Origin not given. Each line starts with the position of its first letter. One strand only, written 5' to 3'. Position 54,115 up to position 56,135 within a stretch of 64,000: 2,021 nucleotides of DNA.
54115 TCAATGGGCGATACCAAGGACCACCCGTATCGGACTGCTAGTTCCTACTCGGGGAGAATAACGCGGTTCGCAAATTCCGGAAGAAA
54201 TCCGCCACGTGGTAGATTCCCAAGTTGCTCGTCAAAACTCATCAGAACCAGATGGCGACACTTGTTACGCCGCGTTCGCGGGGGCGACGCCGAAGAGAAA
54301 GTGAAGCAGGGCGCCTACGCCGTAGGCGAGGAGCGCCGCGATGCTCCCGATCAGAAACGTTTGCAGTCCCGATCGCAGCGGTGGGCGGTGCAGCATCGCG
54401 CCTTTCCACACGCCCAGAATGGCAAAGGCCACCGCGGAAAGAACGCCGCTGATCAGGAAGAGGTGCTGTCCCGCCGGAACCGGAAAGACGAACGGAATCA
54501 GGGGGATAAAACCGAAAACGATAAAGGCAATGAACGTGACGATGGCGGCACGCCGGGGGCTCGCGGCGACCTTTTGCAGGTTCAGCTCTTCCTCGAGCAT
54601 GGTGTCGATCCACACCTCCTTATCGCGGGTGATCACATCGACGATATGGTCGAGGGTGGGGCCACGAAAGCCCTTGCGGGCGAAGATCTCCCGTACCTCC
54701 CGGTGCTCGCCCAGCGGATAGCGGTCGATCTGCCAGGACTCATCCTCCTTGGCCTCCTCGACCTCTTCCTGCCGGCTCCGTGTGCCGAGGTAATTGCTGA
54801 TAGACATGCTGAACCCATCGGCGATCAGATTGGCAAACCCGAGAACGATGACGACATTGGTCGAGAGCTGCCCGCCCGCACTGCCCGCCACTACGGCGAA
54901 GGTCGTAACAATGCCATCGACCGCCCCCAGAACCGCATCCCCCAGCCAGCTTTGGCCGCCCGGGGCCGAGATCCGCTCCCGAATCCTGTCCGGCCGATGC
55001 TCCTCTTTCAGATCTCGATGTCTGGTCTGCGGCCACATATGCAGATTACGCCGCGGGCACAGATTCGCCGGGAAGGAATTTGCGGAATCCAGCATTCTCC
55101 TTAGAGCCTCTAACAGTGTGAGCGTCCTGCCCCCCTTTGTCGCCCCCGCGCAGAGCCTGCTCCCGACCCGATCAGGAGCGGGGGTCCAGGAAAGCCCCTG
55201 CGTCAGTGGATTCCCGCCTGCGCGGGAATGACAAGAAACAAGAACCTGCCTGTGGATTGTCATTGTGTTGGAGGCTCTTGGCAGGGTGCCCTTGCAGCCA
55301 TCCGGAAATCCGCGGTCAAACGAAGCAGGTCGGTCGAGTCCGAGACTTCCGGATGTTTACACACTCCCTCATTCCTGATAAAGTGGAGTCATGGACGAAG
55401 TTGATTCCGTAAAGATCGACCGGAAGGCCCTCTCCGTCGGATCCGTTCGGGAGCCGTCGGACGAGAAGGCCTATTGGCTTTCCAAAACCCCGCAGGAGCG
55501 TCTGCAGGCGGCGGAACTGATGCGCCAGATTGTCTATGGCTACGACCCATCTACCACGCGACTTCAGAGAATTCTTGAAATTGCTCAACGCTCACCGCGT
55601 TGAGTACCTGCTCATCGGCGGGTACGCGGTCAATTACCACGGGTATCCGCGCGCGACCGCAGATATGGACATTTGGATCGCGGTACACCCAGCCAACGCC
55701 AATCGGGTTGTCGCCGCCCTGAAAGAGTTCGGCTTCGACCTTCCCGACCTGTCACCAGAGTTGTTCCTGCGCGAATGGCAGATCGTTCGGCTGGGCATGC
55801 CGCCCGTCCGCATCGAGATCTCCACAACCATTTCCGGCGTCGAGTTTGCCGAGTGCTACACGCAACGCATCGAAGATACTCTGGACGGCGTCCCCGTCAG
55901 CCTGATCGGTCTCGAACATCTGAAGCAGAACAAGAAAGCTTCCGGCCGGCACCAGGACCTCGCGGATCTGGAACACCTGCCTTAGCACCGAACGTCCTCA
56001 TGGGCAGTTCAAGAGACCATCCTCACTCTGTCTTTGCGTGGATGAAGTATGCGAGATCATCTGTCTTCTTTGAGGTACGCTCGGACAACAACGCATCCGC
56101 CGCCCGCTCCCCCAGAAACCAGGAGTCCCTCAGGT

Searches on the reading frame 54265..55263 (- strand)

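Call 52: search_protein_families(library=pfam, proteins=[window:54265-55263:-], max_evalue=0.01)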
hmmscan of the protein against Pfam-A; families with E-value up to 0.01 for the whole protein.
window:54265-55263:- (332 aa): 2 families
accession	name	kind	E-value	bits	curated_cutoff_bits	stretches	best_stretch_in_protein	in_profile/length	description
PF01988.24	VIT1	-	6.2e-62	209.6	28.1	1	108-317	2-213/214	VIT family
PF12263.13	DUF3611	-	0.00081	19.7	27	0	93-156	6-69/175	Protein of unknown function (DUF3611)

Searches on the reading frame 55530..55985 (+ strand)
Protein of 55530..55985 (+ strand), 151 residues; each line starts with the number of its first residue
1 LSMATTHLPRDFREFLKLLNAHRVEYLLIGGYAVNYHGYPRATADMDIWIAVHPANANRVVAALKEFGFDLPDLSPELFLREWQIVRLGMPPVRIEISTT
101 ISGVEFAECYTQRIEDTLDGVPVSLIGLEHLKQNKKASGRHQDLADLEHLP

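Call 52: search_protein_families(library=pfam, proteins=[window:55530-55985:+], max_evalue=0.01)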
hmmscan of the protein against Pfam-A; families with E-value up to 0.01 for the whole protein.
window:55530-55985:+ (151 aa): 2 families
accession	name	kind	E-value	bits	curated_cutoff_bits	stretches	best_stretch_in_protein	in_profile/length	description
PF19502.5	DUF6036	-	0.0034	17.6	23.6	1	20-148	16-116/164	Nucleotidyltransferase of unknown function (DUF6036)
PF10706.15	Aminoglyc_resit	-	0.0051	17.4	21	1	14-71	4-63/149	Aminoglycoside-2''-adenylyltransferase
